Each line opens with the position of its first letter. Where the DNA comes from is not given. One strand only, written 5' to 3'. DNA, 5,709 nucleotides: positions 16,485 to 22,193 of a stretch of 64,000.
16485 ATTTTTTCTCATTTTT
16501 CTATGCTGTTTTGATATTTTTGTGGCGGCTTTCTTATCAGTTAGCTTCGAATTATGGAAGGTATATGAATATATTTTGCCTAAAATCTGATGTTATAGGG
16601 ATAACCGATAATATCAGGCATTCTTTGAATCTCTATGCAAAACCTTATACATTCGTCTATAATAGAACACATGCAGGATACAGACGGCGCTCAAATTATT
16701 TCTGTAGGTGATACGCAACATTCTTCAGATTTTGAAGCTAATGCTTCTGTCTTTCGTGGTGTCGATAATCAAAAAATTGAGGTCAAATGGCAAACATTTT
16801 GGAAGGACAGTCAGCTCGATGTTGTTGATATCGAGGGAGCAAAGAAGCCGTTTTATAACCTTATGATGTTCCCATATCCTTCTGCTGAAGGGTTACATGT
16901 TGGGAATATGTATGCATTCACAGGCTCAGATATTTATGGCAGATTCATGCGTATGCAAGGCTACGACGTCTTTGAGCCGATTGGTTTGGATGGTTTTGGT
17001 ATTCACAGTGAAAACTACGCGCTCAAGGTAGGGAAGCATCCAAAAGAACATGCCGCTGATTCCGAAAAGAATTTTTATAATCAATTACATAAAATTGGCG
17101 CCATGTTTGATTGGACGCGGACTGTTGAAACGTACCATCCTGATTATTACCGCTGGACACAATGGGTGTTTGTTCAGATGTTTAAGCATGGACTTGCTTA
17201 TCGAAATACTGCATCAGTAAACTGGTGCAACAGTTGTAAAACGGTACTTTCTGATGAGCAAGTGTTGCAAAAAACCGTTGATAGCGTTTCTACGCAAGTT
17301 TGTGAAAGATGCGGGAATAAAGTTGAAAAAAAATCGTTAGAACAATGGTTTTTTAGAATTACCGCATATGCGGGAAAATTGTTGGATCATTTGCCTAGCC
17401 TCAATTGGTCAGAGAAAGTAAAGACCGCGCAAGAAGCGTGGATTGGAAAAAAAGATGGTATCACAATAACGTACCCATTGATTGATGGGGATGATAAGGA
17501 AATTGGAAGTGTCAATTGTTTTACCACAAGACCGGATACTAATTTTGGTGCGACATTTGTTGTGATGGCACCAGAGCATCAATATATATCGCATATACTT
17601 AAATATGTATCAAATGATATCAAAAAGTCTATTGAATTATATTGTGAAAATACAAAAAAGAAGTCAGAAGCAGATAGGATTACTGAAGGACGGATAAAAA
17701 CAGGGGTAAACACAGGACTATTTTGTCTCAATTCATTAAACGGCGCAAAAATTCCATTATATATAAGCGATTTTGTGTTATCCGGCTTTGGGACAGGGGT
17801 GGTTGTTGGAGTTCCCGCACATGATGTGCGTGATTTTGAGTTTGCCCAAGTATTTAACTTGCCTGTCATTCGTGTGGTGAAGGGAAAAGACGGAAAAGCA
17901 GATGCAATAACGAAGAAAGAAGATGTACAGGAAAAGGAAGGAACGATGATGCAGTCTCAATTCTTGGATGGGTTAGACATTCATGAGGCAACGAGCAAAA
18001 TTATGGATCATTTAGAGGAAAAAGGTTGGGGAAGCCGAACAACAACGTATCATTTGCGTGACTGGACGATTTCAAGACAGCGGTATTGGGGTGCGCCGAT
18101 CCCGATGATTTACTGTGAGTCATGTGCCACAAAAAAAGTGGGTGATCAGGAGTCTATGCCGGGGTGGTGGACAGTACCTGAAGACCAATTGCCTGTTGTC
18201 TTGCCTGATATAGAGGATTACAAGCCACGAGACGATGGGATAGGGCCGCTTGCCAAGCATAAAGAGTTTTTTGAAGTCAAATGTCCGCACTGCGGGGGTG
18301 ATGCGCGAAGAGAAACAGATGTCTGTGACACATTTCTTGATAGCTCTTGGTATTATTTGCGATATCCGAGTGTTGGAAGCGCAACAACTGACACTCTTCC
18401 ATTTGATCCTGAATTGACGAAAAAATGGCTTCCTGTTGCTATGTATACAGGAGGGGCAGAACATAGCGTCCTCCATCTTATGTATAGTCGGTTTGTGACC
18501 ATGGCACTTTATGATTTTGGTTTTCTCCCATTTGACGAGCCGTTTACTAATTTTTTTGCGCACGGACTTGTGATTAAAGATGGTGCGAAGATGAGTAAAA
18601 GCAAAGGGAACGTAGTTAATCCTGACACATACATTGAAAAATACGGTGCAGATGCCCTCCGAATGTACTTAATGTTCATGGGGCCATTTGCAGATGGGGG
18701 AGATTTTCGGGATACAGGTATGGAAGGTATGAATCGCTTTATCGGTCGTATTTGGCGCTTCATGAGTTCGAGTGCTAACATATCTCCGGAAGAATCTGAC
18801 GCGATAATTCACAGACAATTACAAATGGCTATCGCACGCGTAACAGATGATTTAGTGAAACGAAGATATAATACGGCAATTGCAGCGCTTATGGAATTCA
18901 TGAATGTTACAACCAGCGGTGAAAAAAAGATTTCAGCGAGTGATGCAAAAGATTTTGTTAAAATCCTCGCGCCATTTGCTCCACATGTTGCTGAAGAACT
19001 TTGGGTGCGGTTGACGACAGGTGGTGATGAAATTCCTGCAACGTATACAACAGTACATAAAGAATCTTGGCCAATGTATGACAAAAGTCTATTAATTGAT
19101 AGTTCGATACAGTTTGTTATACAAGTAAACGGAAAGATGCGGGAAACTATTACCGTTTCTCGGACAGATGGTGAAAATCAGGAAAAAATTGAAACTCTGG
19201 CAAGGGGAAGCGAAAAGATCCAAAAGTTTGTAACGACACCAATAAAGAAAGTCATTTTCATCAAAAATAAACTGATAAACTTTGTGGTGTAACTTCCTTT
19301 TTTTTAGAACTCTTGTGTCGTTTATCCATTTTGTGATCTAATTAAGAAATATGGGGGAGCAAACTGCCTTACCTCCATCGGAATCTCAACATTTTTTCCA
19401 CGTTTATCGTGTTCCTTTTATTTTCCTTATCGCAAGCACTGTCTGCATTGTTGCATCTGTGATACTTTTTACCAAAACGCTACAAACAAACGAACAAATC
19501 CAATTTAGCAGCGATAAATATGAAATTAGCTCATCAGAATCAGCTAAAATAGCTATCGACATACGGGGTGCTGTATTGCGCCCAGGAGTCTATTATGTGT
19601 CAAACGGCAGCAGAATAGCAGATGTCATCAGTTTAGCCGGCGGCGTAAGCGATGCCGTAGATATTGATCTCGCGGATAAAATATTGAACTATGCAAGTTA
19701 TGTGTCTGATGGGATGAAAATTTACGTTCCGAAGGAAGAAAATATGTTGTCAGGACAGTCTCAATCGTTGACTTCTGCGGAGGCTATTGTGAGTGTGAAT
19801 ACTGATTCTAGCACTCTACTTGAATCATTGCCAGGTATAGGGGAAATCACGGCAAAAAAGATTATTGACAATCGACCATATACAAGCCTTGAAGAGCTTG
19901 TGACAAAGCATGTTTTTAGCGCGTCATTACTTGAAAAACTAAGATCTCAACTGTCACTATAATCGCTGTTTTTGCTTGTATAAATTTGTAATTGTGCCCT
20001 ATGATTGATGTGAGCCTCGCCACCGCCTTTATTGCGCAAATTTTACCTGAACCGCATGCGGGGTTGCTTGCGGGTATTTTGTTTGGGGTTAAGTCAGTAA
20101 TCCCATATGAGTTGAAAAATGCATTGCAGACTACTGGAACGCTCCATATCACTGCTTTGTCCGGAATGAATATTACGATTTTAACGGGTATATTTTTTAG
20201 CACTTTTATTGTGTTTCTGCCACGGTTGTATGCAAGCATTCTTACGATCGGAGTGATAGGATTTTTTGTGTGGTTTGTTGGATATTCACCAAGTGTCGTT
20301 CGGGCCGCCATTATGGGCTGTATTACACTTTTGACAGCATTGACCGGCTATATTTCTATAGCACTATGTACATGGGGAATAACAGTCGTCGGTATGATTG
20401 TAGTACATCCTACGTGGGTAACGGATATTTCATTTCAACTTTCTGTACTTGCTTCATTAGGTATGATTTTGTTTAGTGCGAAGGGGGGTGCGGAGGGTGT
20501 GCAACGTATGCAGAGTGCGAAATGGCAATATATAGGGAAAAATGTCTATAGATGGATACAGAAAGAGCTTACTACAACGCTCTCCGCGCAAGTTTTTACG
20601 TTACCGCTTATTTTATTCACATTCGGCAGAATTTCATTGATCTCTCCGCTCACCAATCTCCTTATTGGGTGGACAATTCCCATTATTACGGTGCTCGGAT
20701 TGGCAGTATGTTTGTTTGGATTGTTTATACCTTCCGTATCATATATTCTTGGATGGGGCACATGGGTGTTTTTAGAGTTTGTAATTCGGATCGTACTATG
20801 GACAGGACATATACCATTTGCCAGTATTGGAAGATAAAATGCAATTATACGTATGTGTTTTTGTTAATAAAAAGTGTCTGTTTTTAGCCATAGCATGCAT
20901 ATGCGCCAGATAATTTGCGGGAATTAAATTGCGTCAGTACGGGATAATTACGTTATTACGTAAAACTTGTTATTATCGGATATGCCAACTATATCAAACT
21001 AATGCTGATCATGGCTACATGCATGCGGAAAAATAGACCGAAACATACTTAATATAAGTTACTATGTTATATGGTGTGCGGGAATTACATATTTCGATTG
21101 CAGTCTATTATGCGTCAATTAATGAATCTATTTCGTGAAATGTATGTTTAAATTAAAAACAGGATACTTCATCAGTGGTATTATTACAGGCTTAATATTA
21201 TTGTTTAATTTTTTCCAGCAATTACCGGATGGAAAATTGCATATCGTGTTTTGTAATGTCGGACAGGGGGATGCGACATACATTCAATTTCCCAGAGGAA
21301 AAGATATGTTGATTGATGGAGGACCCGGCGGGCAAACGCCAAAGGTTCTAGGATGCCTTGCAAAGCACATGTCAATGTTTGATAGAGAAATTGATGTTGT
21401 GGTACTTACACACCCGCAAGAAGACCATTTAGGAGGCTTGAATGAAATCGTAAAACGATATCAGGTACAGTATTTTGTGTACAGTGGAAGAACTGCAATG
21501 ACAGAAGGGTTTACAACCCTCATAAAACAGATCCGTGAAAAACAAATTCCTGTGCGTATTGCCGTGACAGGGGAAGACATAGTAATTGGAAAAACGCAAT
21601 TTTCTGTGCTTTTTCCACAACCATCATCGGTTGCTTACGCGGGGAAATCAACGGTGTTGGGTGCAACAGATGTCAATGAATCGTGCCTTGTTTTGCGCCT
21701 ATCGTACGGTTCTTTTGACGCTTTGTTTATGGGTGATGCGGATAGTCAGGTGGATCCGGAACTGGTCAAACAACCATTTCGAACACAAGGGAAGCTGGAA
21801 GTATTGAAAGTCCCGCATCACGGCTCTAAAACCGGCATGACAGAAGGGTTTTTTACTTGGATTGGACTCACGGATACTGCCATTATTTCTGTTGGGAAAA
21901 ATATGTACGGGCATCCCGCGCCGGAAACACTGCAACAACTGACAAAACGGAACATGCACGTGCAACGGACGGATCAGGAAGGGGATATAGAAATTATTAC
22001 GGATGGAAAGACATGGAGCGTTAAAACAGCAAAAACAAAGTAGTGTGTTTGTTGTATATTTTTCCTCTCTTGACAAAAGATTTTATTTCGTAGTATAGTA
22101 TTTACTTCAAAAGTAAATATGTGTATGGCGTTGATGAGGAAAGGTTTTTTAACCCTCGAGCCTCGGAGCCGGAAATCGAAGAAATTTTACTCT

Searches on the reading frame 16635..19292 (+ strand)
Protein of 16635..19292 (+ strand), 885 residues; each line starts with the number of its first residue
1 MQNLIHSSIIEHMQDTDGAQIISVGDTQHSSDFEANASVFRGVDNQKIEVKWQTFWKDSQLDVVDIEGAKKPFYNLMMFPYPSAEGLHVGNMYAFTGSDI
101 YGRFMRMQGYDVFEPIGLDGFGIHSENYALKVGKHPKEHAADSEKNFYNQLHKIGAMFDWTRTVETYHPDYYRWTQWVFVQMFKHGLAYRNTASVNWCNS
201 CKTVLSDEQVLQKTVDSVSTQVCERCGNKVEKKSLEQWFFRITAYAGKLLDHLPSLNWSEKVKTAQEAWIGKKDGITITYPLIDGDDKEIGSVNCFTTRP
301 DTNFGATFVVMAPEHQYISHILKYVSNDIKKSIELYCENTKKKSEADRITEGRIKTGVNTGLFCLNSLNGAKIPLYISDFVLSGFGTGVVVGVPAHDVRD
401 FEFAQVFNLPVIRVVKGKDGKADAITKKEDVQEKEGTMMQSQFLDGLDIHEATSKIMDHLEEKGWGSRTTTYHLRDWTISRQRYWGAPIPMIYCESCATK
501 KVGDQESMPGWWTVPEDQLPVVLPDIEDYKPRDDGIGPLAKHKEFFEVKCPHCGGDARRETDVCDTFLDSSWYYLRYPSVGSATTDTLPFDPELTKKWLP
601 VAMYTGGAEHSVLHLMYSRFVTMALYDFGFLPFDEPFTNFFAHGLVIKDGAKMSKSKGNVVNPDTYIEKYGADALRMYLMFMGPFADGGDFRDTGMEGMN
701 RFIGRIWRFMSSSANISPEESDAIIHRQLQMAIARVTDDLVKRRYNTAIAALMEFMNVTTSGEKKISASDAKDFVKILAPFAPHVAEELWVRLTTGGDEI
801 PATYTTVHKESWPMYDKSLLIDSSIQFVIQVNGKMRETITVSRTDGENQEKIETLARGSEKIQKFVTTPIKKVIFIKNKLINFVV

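Call 10: search_protein_families(library=pfam, proteins=[window:16635-19292:+], max_evalue=0.001)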
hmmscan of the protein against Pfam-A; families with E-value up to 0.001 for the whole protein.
window:16635-19292:+ (885 aa): 5 families
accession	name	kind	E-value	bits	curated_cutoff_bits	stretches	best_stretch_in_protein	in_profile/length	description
PF13603.12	tRNA-synt_1_2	-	8.2e-52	175.8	25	1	268-461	2-185/185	Leucyl-tRNA synthetase, editing domain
PF00133.28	tRNA-synt_1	-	2.6e-43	148.8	22.7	2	473-680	227-403/414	tRNA synthetases class I (I, L, M and V)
PF09334.17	tRNA-synt_1g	-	4.2e-31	108.5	20.1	2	79-272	7-220/391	tRNA synthetases class I (M)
PF08264.19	Anticodon_1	-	5e-17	62.6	25.1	1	722-844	1-141/148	Anticodon-binding domain of tRNA ligase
PF01406.26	tRNA-synt_1e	-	2.2e-05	24.4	27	1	633-681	233-282/301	tRNA synthetases class I (C) catalytic domain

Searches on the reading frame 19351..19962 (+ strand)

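Call 45: search_protein_families(library=pfam, proteins=[window:19351-19962:+], max_evalue=0.001)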
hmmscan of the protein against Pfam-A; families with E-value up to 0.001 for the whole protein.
window:19351-19962:+ (203 aa): 3 families
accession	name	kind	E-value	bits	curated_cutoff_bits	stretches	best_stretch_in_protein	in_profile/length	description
PF12836.13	HHH_3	-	2.1e-10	41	27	1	145-201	4-64/65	Helix-hairpin-helix motif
PF10531.15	SLBB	-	1.1e-07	32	27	1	71-105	4-41/55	SLBB domain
PF00633.29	HHH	-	0.00045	20.4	24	1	149-173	5-29/30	Helix-hairpin-helix motif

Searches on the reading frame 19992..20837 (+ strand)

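Call 45: search_protein_families(library=pfam, proteins=[window:19992-20837:+], max_evalue=0.001)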
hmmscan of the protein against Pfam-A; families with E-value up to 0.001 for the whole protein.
window:19992-20837:+ (281 aa): 1 family
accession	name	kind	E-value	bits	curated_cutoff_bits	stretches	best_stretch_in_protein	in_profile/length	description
PF03772.21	Competence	-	3.6e-45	154.9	23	1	29-279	1-243/270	Competence protein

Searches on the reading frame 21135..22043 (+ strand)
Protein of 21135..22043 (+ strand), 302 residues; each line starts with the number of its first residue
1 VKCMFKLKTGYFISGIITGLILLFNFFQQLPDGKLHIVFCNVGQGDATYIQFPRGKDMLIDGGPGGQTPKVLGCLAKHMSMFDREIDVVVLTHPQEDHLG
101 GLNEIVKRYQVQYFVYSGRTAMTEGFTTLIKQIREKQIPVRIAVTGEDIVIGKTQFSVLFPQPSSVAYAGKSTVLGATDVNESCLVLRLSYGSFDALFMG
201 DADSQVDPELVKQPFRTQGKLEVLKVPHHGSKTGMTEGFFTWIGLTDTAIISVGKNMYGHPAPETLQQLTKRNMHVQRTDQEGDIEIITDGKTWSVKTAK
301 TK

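Call 45: search_protein_families(library=pfam, proteins=[window:21135-22043:+], max_evalue=0.001)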
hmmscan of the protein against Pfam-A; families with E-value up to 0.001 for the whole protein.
window:21135-22043:+ (302 aa): 4 families
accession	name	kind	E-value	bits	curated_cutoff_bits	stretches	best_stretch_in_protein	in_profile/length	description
PF00753.33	Lactamase_B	-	6.2e-13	49.6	22.7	1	42-236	3-178/196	Metallo-beta-lactamase superfamily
PF12706.13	Lactamase_B_2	-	1.3e-06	28.6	27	1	59-202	4-143/200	Beta-lactamase superfamily domain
PF25281.1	MBL_MAP1B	-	2.4e-05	24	37.6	1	42-111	28-90/279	MAP1B MBL-like domain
PF16661.11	Lactamase_B_6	-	0.00086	19.2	27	0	58-138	9-92/193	Metallo-beta-lactamase superfamily domain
